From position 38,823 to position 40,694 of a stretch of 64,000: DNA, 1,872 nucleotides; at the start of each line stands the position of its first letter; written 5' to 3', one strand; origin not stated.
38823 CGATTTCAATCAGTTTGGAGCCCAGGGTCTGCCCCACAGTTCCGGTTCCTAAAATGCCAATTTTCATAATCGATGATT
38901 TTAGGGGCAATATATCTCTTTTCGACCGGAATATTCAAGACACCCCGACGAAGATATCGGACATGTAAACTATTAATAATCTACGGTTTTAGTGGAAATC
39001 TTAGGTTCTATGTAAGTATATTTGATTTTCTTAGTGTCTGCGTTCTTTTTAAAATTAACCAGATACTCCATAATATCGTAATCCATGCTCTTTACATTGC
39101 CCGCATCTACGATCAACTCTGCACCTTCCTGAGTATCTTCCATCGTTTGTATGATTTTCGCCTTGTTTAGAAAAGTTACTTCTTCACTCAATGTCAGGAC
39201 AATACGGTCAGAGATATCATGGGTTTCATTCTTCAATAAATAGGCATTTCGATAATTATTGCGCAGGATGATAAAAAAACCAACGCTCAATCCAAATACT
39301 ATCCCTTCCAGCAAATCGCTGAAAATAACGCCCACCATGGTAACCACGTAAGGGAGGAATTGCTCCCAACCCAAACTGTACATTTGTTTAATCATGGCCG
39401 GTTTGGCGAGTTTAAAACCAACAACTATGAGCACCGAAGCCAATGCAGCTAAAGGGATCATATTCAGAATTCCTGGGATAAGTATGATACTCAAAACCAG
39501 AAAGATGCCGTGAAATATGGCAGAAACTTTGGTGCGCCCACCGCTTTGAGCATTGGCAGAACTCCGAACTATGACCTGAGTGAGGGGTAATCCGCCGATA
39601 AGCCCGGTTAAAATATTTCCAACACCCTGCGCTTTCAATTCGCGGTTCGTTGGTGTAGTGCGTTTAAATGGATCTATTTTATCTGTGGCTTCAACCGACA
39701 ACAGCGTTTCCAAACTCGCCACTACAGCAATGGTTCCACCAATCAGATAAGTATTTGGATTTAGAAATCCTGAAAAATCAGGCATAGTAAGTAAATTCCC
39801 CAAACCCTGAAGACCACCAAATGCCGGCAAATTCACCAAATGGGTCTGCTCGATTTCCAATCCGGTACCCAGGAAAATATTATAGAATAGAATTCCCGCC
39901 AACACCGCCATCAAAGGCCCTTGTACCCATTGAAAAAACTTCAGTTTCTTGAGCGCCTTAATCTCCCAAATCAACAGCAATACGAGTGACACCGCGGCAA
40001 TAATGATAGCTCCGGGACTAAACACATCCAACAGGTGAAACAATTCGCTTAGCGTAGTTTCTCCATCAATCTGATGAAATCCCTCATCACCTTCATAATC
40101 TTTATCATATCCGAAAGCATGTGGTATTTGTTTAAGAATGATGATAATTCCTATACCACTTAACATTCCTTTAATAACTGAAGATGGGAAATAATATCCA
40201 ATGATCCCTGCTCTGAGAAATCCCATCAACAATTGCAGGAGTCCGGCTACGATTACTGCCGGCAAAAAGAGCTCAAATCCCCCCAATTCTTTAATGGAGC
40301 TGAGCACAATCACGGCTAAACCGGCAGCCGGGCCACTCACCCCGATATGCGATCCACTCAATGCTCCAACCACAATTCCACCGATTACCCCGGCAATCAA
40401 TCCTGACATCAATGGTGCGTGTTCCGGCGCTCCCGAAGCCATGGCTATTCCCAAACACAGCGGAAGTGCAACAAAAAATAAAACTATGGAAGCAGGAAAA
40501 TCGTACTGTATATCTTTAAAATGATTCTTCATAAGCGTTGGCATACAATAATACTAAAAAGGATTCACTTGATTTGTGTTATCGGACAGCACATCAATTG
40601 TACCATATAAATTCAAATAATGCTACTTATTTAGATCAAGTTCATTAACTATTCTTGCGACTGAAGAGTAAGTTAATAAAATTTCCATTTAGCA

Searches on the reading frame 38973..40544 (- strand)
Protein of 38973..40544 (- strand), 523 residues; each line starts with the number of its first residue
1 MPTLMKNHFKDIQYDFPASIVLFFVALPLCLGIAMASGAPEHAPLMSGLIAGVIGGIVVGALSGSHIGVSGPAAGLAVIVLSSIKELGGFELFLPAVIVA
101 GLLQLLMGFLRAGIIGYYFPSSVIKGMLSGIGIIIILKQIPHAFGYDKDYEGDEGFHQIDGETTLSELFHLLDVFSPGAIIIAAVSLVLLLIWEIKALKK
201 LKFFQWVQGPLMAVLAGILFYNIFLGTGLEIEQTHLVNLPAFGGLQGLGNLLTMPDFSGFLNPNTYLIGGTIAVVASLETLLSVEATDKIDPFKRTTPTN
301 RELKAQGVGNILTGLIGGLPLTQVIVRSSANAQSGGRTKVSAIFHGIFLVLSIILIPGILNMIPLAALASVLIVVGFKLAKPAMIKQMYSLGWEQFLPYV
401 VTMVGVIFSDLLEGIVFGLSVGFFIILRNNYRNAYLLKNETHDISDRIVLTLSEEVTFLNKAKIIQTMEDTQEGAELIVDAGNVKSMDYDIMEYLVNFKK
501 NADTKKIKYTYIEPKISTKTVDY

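Call 54: search_protein_families(library=pfam, proteins=[window:38973-40544:-], max_evalue=0.001)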
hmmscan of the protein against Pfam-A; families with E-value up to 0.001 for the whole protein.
window:38973-40544:- (523 aa): 2 families
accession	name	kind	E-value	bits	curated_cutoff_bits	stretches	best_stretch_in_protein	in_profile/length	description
PF00916.26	Sulfate_transp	-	1.2e-57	195.9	23.2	1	13-392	2-370/380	Sulfate permease family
PF16983.11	MFS_MOT1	-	4.3e-06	27.5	30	1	300-379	30-111/111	Molybdate transporter of MFS superfamily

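Call 63: find_homologous_proteins(query=window:38973-40544:-, max_evalue=1e-100)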
Query window:38973-40544:- (523 aa): 7995 proteins with E <= 1e-100 among 8000 candidates; the best 120 are listed.
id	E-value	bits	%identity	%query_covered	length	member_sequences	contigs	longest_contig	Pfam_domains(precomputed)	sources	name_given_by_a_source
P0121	0.0e+0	1119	100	99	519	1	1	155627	PF16983.12,PF00916.27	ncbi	-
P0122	1.4e-187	643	59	96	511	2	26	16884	PF16983.12,PF00916.27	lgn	-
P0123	3.8e-187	641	59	97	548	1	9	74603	PF00916.27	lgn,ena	-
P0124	5.3e-187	641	61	96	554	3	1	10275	PF16983.12,PF00916.27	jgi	jgi:MFS superfamily sulfate permease-like transporter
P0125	6.4e-187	640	59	97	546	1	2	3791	PF00916.27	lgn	-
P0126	6.6e-187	640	59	97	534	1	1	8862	PF16983.12,PF00916.27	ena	-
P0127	6.8e-187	640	59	97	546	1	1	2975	PF00916.27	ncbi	-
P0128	9.8e-187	640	59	97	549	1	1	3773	PF00916.27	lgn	-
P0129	1.2e-186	640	58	98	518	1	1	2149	PF16983.12,PF00916.27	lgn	-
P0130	1.3e-186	639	59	97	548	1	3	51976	PF00916.27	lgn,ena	-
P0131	1.6e-186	639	60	96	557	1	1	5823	PF16983.12,PF00916.27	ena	-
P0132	5.2e-186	637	59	97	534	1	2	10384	PF16983.12,PF00916.27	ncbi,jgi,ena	jgi:MFS superfamily sulfate permease-like transporter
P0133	5.4e-186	637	59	98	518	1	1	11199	PF16983.12,PF00916.27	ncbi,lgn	-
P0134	1.2e-185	636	59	97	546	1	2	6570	PF16983.12,PF00916.27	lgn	-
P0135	1.3e-185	636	59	98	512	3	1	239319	PF00916.27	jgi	jgi:MFS superfamily sulfate permease-like transporter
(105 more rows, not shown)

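Call 64: find_encoding_contigs(protein=P0121, flank=3000, max_places=3)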
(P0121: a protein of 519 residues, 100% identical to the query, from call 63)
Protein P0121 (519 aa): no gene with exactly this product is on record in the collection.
